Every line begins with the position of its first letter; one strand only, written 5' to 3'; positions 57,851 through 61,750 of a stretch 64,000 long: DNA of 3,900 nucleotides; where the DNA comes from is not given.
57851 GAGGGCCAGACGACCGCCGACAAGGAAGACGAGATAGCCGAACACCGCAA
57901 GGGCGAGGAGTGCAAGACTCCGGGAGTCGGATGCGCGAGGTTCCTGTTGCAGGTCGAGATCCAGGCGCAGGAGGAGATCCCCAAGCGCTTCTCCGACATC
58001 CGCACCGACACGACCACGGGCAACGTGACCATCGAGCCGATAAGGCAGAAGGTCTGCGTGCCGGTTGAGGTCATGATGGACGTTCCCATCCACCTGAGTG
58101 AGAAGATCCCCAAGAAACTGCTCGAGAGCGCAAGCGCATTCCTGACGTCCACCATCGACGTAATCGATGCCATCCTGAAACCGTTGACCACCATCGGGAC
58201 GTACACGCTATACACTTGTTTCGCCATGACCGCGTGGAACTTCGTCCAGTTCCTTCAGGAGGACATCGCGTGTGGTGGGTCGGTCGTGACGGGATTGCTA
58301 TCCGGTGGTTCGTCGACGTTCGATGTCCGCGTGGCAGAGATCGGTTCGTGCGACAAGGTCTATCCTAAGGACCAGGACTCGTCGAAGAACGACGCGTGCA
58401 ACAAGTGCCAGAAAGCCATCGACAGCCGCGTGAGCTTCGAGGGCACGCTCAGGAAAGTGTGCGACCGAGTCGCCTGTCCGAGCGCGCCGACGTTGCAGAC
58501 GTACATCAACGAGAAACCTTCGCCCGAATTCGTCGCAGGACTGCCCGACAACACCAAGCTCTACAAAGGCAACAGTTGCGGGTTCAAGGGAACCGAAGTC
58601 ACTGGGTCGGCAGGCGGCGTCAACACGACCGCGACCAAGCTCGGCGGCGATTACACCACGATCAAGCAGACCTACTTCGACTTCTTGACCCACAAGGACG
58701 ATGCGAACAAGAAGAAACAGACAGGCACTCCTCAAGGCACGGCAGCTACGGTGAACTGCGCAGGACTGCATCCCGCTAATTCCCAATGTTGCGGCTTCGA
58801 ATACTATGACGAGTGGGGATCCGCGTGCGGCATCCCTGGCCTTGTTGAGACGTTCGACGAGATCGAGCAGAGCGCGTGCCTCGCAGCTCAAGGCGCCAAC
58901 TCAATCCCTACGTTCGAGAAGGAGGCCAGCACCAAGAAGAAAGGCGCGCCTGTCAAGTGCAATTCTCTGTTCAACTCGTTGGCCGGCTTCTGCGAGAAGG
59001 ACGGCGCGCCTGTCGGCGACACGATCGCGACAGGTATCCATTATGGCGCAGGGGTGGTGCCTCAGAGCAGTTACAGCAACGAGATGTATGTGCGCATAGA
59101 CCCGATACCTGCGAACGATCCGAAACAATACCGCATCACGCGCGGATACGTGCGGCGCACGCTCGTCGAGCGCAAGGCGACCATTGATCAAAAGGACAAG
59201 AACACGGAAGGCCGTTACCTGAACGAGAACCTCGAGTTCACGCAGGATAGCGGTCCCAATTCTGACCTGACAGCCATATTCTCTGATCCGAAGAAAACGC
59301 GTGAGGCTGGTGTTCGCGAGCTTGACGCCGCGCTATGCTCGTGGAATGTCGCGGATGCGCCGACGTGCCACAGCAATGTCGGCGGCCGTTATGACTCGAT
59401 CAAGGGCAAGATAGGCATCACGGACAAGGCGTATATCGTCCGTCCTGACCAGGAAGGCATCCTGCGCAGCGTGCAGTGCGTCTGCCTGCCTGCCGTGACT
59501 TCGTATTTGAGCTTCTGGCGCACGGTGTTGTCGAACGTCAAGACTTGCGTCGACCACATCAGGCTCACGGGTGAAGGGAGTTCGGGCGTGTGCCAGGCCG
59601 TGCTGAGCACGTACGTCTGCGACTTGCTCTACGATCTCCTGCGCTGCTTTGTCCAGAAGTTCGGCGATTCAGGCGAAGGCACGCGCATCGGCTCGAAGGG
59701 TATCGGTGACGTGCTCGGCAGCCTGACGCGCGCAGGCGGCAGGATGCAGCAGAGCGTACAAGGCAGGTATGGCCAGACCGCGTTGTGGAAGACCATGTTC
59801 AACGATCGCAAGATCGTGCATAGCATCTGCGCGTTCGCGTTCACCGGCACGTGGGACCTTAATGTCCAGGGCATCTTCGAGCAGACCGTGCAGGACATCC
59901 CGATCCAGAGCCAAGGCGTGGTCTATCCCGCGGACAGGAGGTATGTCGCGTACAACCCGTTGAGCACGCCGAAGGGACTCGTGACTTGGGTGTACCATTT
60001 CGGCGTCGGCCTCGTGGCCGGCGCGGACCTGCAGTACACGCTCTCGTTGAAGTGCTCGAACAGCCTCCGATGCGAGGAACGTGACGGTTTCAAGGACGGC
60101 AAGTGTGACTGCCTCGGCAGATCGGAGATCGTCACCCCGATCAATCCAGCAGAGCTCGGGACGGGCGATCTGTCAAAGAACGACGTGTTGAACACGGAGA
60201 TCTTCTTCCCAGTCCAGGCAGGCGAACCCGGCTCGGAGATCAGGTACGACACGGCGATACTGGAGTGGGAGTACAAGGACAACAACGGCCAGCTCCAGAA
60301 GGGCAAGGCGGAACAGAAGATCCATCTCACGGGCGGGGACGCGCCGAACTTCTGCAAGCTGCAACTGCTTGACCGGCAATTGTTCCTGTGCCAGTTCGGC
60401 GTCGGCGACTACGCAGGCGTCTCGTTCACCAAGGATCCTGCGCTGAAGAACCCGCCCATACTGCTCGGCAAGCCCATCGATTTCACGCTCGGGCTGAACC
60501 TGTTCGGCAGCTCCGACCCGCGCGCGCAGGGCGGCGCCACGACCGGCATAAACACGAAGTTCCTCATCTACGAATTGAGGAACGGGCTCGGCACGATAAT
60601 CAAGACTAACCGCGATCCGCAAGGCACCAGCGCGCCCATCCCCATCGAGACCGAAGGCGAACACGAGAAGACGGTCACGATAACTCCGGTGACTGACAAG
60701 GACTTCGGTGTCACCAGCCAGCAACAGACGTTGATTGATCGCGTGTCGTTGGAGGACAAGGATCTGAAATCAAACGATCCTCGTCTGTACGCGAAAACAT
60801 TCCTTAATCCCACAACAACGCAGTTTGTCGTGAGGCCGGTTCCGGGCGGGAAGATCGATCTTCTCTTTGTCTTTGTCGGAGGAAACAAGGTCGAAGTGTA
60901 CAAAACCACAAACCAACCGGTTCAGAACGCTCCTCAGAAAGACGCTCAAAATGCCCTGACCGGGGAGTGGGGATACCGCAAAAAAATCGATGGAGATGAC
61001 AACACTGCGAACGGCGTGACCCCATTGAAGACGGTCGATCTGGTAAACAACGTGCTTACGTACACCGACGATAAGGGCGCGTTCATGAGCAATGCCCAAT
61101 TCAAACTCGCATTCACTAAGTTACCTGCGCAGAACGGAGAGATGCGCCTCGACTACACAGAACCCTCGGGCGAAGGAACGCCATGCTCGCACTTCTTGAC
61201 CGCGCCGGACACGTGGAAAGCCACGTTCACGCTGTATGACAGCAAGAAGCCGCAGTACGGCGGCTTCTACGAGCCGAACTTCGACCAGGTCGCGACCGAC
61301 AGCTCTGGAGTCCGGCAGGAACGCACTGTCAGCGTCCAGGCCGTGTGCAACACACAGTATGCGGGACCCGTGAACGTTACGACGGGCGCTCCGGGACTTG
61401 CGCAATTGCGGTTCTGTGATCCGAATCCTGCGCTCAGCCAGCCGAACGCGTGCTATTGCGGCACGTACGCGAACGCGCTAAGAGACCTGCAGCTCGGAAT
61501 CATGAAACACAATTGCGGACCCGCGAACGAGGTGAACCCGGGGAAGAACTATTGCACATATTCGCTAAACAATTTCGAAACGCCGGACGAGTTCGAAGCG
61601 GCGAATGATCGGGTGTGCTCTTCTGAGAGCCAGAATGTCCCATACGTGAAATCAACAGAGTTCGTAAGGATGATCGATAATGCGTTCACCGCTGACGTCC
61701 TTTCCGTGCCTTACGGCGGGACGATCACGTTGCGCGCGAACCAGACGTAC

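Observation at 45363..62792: Tandemly duplicated large surface-apparatus module (4 genes versus 3 genes, one apparently fused)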

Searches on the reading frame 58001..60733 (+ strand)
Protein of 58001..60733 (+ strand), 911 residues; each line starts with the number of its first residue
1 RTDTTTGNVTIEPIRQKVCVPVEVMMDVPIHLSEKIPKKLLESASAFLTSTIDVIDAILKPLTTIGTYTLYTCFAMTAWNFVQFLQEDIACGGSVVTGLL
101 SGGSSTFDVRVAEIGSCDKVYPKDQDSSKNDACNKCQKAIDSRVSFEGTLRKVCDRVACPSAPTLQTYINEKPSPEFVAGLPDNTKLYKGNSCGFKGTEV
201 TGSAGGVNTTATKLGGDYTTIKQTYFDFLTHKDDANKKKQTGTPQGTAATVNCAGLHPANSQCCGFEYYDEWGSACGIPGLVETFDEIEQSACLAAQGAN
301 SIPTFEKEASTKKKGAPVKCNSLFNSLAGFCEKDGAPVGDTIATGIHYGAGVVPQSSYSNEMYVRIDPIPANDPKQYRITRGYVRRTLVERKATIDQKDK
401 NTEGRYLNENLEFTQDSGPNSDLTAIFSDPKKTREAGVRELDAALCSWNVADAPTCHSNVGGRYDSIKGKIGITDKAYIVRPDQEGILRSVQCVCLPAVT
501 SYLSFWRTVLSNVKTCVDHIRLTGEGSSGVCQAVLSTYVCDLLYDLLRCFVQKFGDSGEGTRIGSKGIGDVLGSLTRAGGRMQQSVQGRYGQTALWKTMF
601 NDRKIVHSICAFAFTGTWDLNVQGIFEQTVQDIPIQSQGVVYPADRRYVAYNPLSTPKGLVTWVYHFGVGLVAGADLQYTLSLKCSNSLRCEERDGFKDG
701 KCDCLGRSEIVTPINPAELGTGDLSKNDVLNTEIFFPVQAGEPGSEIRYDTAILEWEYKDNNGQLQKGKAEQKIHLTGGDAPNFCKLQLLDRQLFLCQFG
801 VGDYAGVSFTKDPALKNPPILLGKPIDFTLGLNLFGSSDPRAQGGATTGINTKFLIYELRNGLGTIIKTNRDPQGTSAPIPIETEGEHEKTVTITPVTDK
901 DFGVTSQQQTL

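Call 47: find_homologous_proteins(query=window:58001-60733:+, max_evalue=0.00001)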
Query window:58001-60733:+ (911 aa): 3 proteins with E <= 0.00001 among 8000 candidates.
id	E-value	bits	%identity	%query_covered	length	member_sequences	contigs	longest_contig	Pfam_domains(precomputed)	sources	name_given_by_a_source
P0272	2.0e-181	623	45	70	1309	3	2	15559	-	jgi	jgi:hypothetical protein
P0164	4.9e-143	496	35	97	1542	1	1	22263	-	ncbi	-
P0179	1.5e-133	465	33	99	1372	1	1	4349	PF17936.8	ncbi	ncbi:MAG: hypothetical protein AABX39_05760, partial [Nanoarchaeota archaeon]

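Call 79: predict_structure(alignment_id=A4)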
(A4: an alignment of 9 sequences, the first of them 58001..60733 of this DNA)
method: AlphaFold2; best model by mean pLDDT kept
length: 911 residues; sequences in the alignment: 9
mean_pLDDT: 50.9   pTM: 0.28
mean pLDDT of the five models: 50.9, 49.9, 49.1, 46.8, 46.3
residues with pLDDT >= 90: 1; 70-90: 199; 50-70: 217; < 50: 494
segments of 3 or more residues with pLDDT < 50: 1-75, 94-104, 153-302, 304-316, 319-338, 370-375, 389-409, 473-514, 519-521, 524-580, 585-635, 782-793, 818-821, 839-851, 905-911
pLDDT, mean of each block of 10 residues (from residue 1): 27 25 25 32 33 33 33 49 64 49 54 68 68 78 66 41 37 41 34 38 36 45 46 42 31 27 32 26 30 42 44 46 37 42 76 69 72 59 68 42 43 74 77 80 81 80 72 35 26 22 37 48 42 40 35 29 31 40 46 37 33 28 29 50 66 56 75 80 69 54 59 65 76 73 65 85 80 65 41 52 59 56 63 59 35 65 66 63 70 67 44 28
secondary structure, 60 per line:
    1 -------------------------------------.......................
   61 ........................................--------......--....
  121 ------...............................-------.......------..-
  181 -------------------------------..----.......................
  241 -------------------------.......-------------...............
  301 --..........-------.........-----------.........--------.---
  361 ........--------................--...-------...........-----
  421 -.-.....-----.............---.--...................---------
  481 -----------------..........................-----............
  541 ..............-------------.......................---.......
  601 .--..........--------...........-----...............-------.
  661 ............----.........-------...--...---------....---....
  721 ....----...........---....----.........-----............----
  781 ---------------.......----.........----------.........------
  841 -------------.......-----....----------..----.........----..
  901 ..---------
elements in order (helices of 4 or more, strands of 3 or more residues): H38-100 H109-114 H117-120 H127-157 H165-171 H218-240 H266-272 H286-300 H303-312 H320-328 E340-348 E361-368 E377-392 E405-415 H424-428 H434-446 H453-471 H498-523 H529-554 H568-590 H594-601 H604-613 H622-632 E638-652 E660-672 E677-685 E710-713 H717-720 E721-724 E729-739 H743-746 E751-759 E765-776 E796-802 E807-815 E826-834 E854-860 E866-869 E886-894 H899-902

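Call 84: search_solved_structures(query=A4, max_evalue=1)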
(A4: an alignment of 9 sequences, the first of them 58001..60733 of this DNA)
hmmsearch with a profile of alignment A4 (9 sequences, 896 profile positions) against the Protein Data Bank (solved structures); distinct sequences matched with E-value up to 1: 0.

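Call 85: search_protein_families(library=pfam, alignment_id=A4, max_evalue=0.1)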
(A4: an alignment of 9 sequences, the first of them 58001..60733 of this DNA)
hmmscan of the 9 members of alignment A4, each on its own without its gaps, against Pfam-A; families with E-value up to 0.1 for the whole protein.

A. member 1, window:58001-60733:+ (911 aa): 0 families

B. families by the number of members that match (of 9 scanned): 0 families

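Call 87: fold_search(model_id=the predicted structure, library=pdb)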
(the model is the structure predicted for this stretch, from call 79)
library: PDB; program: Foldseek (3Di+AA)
matches with E <= 10: 1062; with E <= 0.001: 0
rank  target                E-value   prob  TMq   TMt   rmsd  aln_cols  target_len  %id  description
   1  4kkp_B                3.0e-03  0.92  0.09  0.26  19.0       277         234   13  Crystal structure of Vibrio cholerae RbmA (crystal form 2) (released 2013-05-22)
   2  8cmt_A                3.3e-03  0.77  0.10  0.12  17.2       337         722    8  Structure of the plasma coagulation Factor XIII A2B2 heterotetrameric complex. (released 2024-09-11)
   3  1ggt_A                3.7e-03  0.72  0.10  0.12  17.9       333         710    8  THREE-DIMENSIONAL STRUCTURE OF A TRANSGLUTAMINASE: HUMAN BLOOD COAGULATION FACTOR XIII (released 1995-07-31)
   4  7akk_A                4.5e-03  0.38  0.09  0.10  30.9       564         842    8  Structure of a complement factor-receptor complex (released 2022-04-13)
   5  1xvs_A                5.5e-03  1.00  0.10  0.46   6.3       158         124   10  Crystal structure of apaG Protein from Vibrio cholerae (released 2004-12-14)
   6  2f1e_MODEL_1_A        7.8e-03  1.00  0.10  0.50   5.2       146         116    8  Solution structure of ApaG protein (released 2006-10-24)
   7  1ex0_B                7.8e-03  0.69  0.10  0.12  16.7       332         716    8  HUMAN FACTOR XIII, MUTANT W279F ZYMOGEN (released 2003-12-23)
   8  4be6_A                8.2e-03  0.85  0.09  0.28  19.9       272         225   12  V. cholera biofilm scaffolding protein RbmA (released 2013-12-18)
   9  1xq4_B                9.0e-03  1.00  0.10  0.50   5.7       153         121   12  Crystal Structure of the Putative ApaA Protein from Bordetella pertussis, Northeast Structural Genomics Target BeR40 (released 2004-11-09)
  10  6ehg_B                9.0e-03  0.35  0.08  0.08  16.9       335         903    9  complement component C3b in complex with a nanobody (released 2018-02-14)
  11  1xq4_C                9.5e-03  1.00  0.10  0.48   5.7       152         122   11  Crystal Structure of the Putative ApaA Protein from Bordetella pertussis, Northeast Structural Genomics Target BeR40 (released 2004-11-09)
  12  7bag_B                9.5e-03  0.72  0.10  0.10  17.3       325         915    9  C3b in complex with CP40 (released 2022-01-12)
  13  1evu_B                9.9e-03  0.75  0.10  0.12  18.3       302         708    8  HUMAN FACTOR XIII WITH CALCIUM BOUND IN THE ION SITE (released 2000-05-10)
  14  1tza_A                1.0e-02  0.99  0.10  0.47   6.0       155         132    8  X-ray structure of Northeast Structural Genomics Consortium target SoR45 (released 2004-07-27)
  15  4kkq_A                1.1e-02  0.84  0.09  0.30  21.6       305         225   11  Crystal structure of Vibrio cholerae RbmA (crystal form 1) (released 2013-05-22)
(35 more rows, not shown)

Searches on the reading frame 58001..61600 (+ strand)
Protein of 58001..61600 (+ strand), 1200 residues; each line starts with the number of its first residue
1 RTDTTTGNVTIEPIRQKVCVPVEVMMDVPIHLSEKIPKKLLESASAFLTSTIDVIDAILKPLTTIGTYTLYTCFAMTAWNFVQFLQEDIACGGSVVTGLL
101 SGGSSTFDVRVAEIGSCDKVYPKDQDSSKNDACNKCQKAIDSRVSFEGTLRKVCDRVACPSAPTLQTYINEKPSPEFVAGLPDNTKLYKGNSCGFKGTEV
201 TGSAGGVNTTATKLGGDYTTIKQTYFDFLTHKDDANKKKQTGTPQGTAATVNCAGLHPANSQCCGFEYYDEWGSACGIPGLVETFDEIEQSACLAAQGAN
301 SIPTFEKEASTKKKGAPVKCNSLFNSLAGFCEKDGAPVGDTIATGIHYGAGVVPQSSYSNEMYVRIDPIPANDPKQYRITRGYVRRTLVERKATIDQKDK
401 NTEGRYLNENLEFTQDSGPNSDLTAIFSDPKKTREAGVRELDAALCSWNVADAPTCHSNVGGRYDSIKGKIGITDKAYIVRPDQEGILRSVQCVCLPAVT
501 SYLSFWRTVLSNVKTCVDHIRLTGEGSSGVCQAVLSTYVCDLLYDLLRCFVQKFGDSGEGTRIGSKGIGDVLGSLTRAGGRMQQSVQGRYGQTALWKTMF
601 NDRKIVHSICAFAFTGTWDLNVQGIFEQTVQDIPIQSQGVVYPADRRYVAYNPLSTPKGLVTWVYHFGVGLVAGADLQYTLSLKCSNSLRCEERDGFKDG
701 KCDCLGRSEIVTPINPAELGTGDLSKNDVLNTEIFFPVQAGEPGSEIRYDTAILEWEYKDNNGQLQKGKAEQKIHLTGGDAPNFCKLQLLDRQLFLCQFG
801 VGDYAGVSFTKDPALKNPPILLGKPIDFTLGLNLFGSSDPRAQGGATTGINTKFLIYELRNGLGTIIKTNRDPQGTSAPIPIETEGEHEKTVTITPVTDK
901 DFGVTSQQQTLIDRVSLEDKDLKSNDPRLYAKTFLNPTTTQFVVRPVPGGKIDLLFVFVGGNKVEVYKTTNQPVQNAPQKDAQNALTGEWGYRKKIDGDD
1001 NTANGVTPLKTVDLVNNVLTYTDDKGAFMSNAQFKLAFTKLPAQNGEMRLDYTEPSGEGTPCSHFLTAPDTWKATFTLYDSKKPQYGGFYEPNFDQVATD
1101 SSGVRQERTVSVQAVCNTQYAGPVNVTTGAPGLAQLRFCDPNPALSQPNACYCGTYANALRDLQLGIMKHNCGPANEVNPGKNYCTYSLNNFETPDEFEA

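Call 41: search_protein_representatives(protein=window:58001-61600:+)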
Query: 1200 residues. Proteins with E-value up to 0.001 (for the whole library): 499; up to 1e-10: 362; up to 1e-30: 277. The best 150 are listed.
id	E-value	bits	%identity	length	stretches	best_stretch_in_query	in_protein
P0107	0.0e+00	1361.6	55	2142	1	1-1193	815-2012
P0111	4.9e-292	988.5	46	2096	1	5-1186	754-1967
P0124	2.0e-249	847.3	46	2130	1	12-1157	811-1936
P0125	8.3e-246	835.4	44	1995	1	2-1163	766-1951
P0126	4.8e-237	806.4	45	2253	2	220-1158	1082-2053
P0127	9.3e-191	653.0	41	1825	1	8-903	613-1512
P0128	3.1e-186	638.0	39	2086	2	421-1189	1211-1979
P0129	1.3e-177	609.5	42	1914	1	15-911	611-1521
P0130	2.3e-164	565.6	41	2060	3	441-905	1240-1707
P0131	6.3e-163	560.8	41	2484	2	221-868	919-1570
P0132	6.4e-163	560.8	46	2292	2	462-807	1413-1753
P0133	8.4e-163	560.4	37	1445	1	8-938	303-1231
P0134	1.9e-160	552.7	40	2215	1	9-892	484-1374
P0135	3.9e-160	551.6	37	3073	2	7-841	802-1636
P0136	2.8e-159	548.8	39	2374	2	15-896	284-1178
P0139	1.8e-155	536.2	41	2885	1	16-810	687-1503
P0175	1.3e-136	473.7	37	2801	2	8-831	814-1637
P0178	6.0e-134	464.9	35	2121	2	7-872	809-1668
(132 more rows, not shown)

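Call 100: search_protein_families(library=pfam, proteins=[P0135, P0139, P0175], max_evalue=0.0001)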
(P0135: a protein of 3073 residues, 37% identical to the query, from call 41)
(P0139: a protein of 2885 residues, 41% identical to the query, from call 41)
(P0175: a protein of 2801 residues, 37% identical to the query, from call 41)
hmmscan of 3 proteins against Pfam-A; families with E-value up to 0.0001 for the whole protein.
P0135 (3073 aa): 5 families
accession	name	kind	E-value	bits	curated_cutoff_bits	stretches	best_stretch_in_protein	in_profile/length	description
PF09136.16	Glucodextran_B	-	1.7e-09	37.9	27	0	470-503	42-76/83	Glucodextranase, domain B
PF16656.11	Pur_ac_phosph_N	-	1.2e-07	32.6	30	0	41-100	11-81/93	Purple acid Phosphatase, N-terminal domain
PF00041.27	fn3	-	1.5e-07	31.9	25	0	38-106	9-75/84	Fibronectin type III domain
PF17957.7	Big_7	-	2e-07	32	24.1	0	2469-2532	14-69/70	Bacterial Ig domain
PF19077.6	Big_13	-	1.8e-05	25.6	27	0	239-307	31-101/102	Bacterial Ig-like domain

P0139 (2885 aa): 1 family
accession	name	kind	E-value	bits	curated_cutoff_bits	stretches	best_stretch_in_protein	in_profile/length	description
PF09136.16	Glucodextran_B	-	5.1e-07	30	27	0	415-460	18-60/83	Glucodextranase, domain B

P0175 (2801 aa): 3 families
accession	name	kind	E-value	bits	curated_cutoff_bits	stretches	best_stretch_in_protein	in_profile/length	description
PF00041.27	fn3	-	2.8e-09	37.5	25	0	54-120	11-75/84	Fibronectin type III domain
PF16656.11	Pur_ac_phosph_N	-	1.2e-08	35.9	30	1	56-112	12-79/93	Purple acid Phosphatase, N-terminal domain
PF09136.16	Glucodextran_B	-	5.9e-06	26.5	27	0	477-512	39-73/83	Glucodextranase, domain B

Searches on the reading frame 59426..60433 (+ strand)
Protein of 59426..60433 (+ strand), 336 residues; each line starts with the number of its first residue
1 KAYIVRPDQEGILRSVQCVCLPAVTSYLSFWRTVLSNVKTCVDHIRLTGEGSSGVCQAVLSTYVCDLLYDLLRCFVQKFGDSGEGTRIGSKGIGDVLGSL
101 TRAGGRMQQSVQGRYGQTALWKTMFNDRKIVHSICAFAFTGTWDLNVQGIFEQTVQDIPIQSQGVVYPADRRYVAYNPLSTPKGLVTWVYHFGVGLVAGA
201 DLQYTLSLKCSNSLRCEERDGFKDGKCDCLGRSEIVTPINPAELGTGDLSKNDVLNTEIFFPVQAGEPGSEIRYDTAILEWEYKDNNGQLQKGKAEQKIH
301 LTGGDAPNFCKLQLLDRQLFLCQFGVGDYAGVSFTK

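Call 56: find_related_loci(query=A3, collection=metagenome_contigs, flank=10000)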
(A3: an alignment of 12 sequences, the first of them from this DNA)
Query A3 (336 aa) in metagenome_contigs; peptide patterns used: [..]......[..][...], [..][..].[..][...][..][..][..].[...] (x = any residue, [..] = any of these).
206 stretches matched a pattern; 32 encode a relative of the query (tblastn E <= 1e-3); 32 distinct loci.
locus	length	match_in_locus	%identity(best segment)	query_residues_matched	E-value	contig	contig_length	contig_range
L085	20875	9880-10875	66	1-332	2e-163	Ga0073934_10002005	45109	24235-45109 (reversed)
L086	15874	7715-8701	55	1-330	2e-127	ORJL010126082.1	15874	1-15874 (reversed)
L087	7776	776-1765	52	1-336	6e-122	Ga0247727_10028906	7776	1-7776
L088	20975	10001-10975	48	1-330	4e-101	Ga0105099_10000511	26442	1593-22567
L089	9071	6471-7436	49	3-325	4e-101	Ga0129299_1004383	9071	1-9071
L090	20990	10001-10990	44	1-336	2e-99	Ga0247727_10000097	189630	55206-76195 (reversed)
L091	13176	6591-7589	48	1-336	1e-98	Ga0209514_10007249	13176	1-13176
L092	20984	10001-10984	47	3-330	1e-97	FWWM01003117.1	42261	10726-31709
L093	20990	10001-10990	45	1-335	3e-97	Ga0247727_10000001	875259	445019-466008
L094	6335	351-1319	45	1-325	5e-97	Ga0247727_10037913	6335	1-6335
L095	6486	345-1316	44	1-325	8e-97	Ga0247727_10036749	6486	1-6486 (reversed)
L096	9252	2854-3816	48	1-325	1e-95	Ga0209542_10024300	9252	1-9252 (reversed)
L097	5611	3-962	46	16-334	4e-94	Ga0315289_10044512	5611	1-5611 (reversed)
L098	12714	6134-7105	44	1-325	4e-93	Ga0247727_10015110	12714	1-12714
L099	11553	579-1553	45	3-328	6e-93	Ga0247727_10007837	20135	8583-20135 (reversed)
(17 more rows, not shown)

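Call 78: find_related_loci(query=A3, collection=viral_contigs, flank=10000)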
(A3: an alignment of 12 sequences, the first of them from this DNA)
Query A3 (336 aa) in viral_contigs; peptide patterns used: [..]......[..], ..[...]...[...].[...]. (x = any residue, [..] = any of these).
47 stretches matched a pattern, but none encodes a relative of the query by tblastn (E <= 1e-3).
